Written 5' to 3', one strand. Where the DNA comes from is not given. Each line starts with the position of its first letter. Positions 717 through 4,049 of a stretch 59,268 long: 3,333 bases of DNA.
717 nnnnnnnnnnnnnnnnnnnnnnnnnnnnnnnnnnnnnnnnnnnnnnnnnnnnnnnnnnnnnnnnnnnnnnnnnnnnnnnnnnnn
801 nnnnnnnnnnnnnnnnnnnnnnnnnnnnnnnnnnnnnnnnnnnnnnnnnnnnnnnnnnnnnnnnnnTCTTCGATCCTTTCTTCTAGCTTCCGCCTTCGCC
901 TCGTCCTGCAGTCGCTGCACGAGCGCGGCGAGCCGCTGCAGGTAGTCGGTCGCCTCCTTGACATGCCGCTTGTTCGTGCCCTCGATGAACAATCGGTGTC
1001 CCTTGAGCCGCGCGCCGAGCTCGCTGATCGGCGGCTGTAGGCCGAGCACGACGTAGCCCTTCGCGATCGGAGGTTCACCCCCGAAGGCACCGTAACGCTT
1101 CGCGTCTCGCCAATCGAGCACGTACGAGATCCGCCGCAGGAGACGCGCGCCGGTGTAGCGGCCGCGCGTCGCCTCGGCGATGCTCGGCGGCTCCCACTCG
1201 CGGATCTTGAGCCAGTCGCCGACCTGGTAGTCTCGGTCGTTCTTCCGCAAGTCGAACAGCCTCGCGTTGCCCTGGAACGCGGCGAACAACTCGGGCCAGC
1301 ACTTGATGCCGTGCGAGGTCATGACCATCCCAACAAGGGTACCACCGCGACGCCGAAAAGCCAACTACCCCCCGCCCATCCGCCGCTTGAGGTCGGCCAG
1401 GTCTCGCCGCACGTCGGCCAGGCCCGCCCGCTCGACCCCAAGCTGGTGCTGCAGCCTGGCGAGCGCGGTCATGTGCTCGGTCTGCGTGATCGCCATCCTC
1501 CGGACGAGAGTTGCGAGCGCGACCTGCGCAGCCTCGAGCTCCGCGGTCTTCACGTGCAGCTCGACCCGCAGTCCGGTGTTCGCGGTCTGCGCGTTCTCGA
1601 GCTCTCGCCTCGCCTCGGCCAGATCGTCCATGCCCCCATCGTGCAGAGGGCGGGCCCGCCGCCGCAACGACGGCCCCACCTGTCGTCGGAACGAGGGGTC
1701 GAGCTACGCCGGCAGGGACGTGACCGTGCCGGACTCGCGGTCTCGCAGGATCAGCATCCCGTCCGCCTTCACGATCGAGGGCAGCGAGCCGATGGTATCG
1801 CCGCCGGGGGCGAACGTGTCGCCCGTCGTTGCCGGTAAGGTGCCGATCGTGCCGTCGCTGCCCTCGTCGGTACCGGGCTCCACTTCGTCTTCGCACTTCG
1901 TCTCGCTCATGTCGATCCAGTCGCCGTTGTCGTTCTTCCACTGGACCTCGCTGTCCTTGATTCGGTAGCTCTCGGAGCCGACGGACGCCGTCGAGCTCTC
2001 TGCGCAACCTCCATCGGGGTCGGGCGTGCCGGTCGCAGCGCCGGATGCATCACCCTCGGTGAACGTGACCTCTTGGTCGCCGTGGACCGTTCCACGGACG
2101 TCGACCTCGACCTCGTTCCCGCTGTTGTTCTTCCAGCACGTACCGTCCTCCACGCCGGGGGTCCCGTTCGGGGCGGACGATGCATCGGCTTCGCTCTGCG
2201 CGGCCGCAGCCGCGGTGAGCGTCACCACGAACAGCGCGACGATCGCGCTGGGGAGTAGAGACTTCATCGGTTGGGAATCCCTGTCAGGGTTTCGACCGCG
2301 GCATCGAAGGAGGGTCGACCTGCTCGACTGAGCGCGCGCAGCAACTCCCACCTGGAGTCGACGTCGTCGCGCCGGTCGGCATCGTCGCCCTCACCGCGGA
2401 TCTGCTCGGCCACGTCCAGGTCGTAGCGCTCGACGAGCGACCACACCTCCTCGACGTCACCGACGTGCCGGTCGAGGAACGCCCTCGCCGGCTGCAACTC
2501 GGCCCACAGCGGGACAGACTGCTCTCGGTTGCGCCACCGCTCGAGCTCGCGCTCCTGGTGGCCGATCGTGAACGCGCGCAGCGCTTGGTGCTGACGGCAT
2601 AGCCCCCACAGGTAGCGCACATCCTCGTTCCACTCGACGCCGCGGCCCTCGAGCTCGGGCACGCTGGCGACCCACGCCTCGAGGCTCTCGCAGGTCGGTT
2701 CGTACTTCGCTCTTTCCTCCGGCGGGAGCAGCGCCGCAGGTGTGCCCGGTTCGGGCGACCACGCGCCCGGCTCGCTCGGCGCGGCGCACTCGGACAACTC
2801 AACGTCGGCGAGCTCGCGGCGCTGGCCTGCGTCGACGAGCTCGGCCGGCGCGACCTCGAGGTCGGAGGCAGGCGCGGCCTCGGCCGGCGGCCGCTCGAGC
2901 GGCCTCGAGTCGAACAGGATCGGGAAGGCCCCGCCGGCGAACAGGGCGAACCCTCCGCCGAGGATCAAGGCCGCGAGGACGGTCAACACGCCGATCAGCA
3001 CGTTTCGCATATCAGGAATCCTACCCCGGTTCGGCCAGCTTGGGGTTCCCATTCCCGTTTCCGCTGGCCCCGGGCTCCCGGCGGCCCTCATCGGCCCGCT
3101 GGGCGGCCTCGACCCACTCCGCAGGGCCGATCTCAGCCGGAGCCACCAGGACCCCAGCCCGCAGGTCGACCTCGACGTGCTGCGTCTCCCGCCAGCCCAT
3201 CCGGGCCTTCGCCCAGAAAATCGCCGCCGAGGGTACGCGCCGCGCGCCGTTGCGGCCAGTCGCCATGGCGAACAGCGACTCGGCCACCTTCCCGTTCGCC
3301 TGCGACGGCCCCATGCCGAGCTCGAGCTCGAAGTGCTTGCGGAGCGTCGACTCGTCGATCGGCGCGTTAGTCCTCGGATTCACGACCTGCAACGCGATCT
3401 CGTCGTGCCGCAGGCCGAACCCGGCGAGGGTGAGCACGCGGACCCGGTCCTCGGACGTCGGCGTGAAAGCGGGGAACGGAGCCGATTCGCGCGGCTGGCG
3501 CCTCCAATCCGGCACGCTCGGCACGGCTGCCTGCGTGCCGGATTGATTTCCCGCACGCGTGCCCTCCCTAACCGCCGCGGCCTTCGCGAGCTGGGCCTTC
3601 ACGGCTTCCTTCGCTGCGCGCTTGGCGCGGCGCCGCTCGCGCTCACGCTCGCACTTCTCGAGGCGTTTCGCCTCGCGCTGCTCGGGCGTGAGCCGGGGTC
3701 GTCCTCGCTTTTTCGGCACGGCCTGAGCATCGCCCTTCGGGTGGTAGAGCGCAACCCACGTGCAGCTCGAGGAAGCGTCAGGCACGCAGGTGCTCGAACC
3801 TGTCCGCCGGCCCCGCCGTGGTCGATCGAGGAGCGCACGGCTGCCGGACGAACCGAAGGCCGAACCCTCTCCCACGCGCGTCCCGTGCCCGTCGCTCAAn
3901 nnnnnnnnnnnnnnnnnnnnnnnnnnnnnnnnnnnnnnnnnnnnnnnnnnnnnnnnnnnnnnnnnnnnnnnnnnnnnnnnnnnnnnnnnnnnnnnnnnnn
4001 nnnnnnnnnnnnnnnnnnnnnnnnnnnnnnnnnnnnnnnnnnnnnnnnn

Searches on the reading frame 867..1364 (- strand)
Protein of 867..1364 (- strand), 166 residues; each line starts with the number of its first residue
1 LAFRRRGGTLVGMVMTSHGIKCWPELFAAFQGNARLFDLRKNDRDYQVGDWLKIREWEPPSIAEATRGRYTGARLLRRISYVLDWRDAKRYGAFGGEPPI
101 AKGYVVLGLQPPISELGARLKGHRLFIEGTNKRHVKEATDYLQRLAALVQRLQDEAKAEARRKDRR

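Call 37: search_protein_families(library=pfam, proteins=[window:867-1364:-], max_evalue=0.01)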
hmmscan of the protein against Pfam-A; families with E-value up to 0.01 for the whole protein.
window:867-1364:- (166 aa): 1 family
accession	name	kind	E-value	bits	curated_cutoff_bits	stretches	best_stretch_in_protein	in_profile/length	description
PF12961.13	DUF3850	-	3.3e-16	59.7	22.9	1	18-108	2-76/77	Domain of unknown function (DUF3850)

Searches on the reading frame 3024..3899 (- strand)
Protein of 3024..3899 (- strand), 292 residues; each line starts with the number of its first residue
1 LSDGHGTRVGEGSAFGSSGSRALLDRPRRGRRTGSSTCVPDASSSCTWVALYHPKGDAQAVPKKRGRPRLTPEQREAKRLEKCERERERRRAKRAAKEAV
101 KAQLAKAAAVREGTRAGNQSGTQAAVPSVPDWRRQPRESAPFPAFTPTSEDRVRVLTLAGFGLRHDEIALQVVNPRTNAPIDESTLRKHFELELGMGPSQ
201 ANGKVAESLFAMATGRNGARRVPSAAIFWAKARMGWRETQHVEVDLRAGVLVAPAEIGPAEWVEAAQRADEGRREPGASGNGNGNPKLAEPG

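Call 37: search_protein_families(library=pfam, proteins=[window:3024-3899:-], max_evalue=0.01)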
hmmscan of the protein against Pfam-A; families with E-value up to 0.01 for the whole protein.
window:3024-3899:- (292 aa): 0 families

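Call 67: search_protein_families(library=phrogs, proteins=[window:3024-3899:-], max_evalue=0.001)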
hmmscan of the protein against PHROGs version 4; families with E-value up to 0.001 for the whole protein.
window:3024-3899:- (292 aa): 1 family
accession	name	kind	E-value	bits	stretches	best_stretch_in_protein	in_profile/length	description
phrog_12540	-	unknown function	0.00062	21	1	143-215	20-88/153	-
